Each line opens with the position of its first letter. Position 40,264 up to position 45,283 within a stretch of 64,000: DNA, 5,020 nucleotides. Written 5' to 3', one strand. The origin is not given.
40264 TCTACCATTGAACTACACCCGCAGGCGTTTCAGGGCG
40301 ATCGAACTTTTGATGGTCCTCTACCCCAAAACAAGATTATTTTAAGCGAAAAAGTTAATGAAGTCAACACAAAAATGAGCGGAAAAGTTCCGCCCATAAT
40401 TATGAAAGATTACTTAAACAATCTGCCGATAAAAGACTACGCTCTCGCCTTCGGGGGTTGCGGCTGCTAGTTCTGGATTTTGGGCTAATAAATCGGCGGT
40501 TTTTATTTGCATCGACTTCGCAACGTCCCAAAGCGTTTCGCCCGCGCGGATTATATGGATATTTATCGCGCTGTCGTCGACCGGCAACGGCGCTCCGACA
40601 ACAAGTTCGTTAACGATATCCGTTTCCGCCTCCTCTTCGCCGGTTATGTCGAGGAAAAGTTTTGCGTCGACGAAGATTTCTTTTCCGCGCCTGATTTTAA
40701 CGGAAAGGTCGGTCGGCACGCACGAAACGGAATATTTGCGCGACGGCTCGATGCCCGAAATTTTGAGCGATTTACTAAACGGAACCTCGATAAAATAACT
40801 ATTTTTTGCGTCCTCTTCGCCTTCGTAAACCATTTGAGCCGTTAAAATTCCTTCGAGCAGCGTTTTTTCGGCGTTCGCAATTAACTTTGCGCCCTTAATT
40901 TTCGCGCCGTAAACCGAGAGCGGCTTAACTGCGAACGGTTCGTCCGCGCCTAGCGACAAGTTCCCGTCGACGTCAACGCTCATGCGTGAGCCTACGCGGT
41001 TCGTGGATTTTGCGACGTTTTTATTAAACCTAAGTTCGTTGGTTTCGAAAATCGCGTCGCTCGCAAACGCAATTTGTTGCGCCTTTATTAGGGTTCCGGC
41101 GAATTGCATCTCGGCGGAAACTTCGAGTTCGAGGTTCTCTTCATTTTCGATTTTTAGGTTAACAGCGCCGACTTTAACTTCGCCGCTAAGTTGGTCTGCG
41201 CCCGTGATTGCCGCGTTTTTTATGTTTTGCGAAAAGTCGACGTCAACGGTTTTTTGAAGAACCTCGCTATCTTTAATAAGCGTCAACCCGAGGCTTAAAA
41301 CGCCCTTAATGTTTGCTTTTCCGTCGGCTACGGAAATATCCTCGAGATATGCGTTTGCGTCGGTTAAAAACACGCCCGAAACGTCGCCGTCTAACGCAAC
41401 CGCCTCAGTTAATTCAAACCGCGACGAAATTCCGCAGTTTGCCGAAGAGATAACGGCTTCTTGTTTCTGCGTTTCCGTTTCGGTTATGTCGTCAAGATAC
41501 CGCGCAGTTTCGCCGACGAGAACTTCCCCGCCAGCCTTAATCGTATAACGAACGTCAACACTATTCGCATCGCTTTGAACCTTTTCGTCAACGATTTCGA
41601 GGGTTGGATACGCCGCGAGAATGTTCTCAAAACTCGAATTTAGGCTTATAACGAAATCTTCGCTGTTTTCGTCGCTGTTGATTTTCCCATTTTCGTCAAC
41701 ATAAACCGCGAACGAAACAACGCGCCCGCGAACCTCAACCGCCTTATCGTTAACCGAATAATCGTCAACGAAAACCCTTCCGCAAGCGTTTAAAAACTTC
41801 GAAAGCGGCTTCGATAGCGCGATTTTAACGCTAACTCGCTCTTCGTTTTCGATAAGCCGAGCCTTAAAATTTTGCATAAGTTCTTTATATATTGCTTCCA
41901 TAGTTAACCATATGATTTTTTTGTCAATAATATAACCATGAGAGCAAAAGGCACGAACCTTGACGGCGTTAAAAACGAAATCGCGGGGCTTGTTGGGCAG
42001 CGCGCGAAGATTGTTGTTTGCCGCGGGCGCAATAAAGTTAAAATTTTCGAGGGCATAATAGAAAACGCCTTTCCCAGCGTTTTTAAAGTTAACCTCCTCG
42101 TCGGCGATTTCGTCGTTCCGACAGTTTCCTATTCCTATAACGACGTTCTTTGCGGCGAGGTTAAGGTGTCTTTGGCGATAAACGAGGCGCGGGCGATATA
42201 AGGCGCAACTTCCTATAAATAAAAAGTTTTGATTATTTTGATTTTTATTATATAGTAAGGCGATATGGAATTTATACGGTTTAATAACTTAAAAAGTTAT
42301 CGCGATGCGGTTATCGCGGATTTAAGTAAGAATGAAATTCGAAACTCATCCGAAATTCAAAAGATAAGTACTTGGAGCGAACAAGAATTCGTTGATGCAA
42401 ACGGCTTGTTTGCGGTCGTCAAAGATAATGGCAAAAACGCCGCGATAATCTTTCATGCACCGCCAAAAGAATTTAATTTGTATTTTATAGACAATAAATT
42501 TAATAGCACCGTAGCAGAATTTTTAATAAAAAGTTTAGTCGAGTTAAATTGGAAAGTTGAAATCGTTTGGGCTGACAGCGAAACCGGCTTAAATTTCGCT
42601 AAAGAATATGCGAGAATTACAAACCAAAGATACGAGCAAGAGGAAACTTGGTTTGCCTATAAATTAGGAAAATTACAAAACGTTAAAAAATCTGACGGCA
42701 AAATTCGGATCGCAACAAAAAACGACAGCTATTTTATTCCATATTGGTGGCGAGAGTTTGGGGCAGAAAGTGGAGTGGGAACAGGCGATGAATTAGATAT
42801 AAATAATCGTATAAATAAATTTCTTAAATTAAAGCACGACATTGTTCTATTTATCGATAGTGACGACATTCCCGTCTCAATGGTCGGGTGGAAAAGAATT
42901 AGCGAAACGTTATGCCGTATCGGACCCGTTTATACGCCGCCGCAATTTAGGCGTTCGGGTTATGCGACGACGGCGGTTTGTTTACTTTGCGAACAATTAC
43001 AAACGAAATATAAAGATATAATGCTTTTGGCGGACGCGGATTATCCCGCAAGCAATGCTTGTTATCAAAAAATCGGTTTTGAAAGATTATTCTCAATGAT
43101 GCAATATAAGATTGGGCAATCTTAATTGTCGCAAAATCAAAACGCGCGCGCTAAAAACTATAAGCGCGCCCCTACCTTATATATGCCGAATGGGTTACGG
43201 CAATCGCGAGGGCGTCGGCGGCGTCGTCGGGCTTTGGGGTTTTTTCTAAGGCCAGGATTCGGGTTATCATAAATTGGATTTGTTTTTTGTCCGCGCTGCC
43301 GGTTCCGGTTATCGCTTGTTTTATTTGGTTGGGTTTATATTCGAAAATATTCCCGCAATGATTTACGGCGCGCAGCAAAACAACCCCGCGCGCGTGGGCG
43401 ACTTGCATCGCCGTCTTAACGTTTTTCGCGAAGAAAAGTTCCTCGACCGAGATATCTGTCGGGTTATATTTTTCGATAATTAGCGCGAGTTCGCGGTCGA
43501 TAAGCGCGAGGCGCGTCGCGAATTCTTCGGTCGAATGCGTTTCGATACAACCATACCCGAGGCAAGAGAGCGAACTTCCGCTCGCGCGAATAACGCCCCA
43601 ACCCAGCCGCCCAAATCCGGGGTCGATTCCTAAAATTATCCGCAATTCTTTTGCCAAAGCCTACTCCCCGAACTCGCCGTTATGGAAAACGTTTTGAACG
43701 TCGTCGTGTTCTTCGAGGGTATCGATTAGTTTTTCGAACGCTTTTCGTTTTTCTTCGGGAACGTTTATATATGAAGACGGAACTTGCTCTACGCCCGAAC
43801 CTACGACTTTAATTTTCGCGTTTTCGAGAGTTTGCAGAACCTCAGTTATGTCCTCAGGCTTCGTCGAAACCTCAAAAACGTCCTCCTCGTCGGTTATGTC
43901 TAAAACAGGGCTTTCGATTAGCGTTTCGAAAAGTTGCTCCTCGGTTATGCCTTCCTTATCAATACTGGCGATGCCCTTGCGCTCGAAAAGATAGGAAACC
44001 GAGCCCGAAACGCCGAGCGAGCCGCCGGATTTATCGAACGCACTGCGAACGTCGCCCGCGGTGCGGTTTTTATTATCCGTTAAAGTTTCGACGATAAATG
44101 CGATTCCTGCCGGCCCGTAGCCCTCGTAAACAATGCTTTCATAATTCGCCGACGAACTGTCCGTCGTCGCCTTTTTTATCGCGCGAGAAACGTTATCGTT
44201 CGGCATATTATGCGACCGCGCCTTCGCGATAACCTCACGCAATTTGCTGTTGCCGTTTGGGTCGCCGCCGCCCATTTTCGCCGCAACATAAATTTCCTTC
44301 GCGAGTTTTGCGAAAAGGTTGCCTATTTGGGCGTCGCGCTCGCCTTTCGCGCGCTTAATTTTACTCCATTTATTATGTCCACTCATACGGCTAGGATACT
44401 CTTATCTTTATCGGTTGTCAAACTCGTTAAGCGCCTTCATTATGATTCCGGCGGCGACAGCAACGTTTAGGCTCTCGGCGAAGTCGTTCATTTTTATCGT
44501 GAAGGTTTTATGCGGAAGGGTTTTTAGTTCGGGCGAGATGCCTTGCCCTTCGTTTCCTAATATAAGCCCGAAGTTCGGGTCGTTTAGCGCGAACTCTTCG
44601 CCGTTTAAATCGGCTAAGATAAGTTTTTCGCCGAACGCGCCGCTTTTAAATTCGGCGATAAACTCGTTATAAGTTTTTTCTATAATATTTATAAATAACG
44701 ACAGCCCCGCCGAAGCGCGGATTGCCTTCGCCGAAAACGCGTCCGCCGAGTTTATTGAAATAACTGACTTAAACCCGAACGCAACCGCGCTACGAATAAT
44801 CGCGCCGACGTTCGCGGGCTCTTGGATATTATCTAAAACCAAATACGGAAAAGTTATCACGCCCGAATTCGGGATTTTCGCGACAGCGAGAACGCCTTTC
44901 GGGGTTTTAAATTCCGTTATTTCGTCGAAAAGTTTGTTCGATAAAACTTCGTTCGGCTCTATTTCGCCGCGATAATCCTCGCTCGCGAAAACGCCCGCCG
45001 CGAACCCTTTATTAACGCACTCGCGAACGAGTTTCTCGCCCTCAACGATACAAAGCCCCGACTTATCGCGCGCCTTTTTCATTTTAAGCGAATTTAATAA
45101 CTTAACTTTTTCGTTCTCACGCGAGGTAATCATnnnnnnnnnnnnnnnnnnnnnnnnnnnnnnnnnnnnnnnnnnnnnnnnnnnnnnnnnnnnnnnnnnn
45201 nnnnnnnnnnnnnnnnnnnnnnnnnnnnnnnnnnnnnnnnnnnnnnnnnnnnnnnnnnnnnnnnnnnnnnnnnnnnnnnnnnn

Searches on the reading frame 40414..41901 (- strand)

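Call 41: search_protein_families(library=pfam, proteins=[window:40414-41901:-], max_evalue=0.0001)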
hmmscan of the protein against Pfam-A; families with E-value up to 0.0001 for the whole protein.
window:40414-41901:- (495 aa): 1 family
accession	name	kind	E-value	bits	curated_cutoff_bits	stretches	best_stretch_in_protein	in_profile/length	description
PF12673.12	SipL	-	9.5e-15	55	23.6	1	343-403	20-77/78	SipL, SPOCS domain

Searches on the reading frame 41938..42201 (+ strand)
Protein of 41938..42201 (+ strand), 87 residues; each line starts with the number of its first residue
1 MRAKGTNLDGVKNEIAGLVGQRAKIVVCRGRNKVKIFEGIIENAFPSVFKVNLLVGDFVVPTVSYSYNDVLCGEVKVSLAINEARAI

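Call 28: search_protein_families(library=ncbifam, proteins=[window:41938-42201:+], max_evalue=0.00001)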
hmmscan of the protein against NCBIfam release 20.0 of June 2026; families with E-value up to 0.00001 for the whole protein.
window:41938-42201:+ (87 aa): 1 family
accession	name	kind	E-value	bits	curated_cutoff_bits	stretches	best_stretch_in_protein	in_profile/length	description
NF046033.1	BflmStimVeg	equivalog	6.4e-12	45.4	135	1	7-83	4-80/86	biofilm formation stimulator Veg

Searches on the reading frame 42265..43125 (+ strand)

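Call 28: search_protein_families(library=ncbifam, proteins=[window:42265-43125:+], max_evalue=0.00001)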
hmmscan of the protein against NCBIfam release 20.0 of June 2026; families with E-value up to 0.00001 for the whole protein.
window:42265-43125:+ (286 aa): 0 families

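Call 41: search_protein_families(library=pfam, proteins=[window:42265-43125:+], max_evalue=0.0001)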
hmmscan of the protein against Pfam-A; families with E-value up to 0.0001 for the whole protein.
window:42265-43125:+ (286 aa): 2 families
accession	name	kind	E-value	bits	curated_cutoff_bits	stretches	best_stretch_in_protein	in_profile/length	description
PF08445.16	FR47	-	4.7e-08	33.4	22.1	1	204-275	10-80/86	FR47-like protein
PF00583.31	Acetyltransf_1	-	2.5e-06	28.2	20.7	1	187-272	28-116/116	Acetyltransferase (GNAT) family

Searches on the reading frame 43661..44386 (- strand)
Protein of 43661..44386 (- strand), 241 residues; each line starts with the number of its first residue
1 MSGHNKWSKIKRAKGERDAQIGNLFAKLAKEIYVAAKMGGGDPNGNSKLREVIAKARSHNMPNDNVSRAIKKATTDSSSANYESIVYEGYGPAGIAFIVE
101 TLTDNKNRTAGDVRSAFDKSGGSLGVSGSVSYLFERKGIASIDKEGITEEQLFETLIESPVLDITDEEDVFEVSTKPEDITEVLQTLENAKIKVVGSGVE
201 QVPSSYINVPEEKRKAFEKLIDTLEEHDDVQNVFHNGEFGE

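Call 28: search_protein_families(library=ncbifam, proteins=[window:43661-44386:-], max_evalue=0.00001)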
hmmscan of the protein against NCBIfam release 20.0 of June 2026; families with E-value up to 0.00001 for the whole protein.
window:43661-44386:- (241 aa): 3 families
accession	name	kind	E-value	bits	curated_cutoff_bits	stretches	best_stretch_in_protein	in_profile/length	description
NF001030.0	PRK00110.1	equivalog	1.4e-92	309.8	243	1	1-239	1-236/245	YebC/PmpR family DNA-binding transcriptional regulator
TIGR01033.1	TIGR01033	subfamily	2.4e-90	302.5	208.75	1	1-237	1-237/238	YebC/PmpR family DNA-binding transcriptional regulator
NF009044.0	PRK12378.1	subfamily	3.9e-81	272.3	196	1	6-237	4-236/239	YebC/PmpR family DNA-binding transcriptional regulator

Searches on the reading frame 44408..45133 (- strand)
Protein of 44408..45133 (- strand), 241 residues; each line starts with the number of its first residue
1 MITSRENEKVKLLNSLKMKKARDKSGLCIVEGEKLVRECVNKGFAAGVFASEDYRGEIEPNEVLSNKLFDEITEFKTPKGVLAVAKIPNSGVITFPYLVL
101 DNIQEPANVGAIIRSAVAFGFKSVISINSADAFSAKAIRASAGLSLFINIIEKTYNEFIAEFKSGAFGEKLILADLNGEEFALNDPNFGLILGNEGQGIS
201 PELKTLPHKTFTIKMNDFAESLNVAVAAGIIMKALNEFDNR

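Call 41: search_protein_families(library=pfam, proteins=[window:44408-45133:-], max_evalue=0.0001)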
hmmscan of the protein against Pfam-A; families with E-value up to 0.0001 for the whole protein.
window:44408-45133:- (241 aa): 2 families
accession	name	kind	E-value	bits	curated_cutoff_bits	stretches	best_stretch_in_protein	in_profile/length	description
PF00588.24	SpoU_methylase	-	6.8e-30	104.5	29.7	1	97-232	3-141/142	SpoU rRNA Methylase family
PF22435.1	MRM3-like_sub_bind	-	1.3e-11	45.2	27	1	7-83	1-84/84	MRM3-like substrate binding domain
